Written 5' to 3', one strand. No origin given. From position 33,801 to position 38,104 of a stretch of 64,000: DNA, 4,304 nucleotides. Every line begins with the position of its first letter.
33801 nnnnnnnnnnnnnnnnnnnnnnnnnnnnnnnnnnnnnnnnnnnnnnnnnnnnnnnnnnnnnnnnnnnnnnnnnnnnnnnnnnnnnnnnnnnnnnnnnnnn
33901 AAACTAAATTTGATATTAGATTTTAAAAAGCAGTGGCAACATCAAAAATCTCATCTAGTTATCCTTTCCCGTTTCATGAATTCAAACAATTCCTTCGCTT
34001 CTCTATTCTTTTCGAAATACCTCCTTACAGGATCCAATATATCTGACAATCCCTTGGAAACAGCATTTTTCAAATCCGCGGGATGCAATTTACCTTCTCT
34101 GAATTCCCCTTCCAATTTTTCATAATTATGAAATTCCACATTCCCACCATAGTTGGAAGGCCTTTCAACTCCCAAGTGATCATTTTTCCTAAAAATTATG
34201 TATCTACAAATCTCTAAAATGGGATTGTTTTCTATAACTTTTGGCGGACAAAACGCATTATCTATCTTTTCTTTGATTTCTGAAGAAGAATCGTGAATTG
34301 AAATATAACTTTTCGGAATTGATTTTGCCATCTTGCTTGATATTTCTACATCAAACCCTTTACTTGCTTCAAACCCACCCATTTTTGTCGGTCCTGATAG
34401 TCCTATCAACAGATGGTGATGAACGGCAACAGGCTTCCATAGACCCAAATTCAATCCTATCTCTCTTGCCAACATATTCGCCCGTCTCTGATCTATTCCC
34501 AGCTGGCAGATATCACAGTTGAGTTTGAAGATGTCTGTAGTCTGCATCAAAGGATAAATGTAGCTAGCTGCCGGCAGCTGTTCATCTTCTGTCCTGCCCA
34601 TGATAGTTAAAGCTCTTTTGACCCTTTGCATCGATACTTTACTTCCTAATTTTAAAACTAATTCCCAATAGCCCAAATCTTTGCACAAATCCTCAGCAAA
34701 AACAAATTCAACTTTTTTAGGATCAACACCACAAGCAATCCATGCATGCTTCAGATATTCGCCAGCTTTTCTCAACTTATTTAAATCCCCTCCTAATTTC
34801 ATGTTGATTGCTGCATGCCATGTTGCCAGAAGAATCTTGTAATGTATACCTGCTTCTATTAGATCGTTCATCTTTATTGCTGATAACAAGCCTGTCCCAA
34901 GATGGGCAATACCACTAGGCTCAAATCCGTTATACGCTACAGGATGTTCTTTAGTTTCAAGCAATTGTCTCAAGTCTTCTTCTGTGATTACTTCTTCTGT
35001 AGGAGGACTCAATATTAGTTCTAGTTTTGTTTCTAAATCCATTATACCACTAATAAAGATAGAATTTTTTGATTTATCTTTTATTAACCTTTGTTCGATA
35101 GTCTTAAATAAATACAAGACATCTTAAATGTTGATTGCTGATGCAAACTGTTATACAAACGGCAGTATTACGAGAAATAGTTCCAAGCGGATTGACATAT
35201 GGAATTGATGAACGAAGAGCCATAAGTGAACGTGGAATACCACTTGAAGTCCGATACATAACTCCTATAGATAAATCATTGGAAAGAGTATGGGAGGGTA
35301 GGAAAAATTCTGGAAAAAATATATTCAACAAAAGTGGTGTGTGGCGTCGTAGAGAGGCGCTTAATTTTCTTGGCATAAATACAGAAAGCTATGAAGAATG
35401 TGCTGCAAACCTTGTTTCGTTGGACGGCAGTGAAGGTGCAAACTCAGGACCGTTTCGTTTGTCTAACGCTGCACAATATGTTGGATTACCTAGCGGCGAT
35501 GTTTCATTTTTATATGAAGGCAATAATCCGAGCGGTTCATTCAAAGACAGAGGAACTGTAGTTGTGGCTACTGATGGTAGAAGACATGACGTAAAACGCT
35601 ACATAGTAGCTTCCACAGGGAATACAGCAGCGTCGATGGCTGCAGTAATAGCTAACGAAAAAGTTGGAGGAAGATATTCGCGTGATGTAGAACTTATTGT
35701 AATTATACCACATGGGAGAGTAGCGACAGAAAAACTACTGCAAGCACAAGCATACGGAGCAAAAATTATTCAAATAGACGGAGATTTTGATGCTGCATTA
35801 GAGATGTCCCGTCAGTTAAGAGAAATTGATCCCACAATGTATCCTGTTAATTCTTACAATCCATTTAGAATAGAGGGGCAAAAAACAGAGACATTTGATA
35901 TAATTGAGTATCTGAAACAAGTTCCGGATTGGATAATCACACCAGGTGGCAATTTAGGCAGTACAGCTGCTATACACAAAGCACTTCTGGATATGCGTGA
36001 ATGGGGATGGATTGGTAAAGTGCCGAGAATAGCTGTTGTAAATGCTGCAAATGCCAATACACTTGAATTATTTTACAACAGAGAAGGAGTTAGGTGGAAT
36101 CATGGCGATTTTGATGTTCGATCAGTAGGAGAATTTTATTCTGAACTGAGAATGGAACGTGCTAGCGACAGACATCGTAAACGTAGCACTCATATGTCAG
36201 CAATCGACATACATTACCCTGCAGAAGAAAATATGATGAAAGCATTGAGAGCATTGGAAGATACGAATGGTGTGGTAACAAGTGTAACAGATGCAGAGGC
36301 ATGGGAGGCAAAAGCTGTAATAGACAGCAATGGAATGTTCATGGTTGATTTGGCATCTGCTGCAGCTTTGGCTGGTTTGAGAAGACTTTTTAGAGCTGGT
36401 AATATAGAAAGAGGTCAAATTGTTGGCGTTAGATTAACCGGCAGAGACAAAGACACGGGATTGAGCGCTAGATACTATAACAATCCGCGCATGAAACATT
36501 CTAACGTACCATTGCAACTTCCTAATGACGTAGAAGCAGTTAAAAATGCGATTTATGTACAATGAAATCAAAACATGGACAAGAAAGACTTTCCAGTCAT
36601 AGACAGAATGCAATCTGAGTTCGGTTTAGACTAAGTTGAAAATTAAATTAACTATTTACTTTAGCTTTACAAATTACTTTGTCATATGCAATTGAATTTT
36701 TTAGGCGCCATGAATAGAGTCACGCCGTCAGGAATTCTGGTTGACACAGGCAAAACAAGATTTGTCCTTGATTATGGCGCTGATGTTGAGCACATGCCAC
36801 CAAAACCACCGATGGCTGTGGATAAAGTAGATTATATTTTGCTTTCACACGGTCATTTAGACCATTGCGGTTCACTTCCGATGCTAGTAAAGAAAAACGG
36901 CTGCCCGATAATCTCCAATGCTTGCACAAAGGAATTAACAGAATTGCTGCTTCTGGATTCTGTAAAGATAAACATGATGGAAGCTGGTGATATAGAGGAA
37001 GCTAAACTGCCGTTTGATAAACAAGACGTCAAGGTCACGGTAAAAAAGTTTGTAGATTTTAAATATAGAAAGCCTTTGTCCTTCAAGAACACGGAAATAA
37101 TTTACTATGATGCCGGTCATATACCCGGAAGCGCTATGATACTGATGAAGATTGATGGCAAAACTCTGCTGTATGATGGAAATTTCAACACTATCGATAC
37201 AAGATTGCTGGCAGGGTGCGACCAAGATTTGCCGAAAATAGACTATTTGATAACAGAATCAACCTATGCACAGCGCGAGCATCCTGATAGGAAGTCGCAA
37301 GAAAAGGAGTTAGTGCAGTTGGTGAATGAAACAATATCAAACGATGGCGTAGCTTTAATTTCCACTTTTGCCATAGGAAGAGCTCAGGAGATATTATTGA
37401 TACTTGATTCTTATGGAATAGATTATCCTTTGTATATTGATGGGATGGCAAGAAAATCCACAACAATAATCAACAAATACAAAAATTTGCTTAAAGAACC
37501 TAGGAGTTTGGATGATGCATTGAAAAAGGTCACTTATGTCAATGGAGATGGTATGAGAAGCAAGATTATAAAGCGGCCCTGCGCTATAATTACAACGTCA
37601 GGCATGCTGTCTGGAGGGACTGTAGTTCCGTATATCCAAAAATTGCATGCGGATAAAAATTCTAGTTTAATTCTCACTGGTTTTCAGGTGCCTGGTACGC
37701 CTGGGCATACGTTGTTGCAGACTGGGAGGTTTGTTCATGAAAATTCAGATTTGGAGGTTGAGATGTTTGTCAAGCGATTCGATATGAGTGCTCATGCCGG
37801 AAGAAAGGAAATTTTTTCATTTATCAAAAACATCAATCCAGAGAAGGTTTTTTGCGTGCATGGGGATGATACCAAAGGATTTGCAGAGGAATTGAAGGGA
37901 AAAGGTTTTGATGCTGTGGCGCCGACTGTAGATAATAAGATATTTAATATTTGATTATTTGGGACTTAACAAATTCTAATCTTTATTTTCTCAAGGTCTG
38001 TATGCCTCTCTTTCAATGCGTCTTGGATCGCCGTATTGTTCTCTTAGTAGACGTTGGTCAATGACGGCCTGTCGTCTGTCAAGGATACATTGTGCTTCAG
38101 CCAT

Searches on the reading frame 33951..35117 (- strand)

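Call 61: search_protein_families(library=pfam, proteins=[window:33951-35117:-], max_evalue=0.001)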
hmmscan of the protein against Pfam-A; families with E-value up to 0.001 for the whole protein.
window:33951-35117:- (388 aa): 1 family
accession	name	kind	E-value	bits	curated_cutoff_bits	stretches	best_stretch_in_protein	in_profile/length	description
PF00579.31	tRNA-synt_1b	-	8e-43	147.3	21.1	2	56-247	3-200/292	tRNA synthetases class I (W and Y)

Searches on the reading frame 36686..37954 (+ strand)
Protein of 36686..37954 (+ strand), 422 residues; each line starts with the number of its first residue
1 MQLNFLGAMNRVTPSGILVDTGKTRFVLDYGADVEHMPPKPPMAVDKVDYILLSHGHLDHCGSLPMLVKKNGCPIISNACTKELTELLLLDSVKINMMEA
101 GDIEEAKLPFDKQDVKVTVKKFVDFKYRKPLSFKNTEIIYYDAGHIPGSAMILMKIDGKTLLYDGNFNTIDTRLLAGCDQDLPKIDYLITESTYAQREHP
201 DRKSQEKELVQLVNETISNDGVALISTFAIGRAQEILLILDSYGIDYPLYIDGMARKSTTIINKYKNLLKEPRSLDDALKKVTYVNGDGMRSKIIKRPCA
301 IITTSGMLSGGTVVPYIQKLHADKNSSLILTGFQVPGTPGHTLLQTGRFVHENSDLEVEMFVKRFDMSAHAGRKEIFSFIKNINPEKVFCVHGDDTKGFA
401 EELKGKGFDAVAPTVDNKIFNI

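Call 61: search_protein_families(library=pfam, proteins=[window:36686-37954:+], max_evalue=0.001)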
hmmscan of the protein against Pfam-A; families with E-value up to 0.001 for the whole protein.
window:36686-37954:+ (422 aa): 5 families
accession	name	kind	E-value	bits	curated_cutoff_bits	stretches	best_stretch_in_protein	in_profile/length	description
PF10996.14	Beta-Casp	-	1.1e-18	68.3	27.7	1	233-343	1-120/120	Beta-Casp domain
PF07521.17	RMMBL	-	2.8e-13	50.1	21.6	1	356-413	2-63/63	Zn-dependent metallo-hydrolase RNA specificity domain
PF16661.11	Lactamase_B_6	-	3.3e-13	49.9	27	1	17-179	9-174/193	Metallo-beta-lactamase superfamily domain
PF00753.33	Lactamase_B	-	3.5e-09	37.3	22.7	1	17-78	9-74/196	Metallo-beta-lactamase superfamily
PF12706.13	Lactamase_B_2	-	1.5e-08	34.9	27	1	17-198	3-170/200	Beta-lactamase superfamily domain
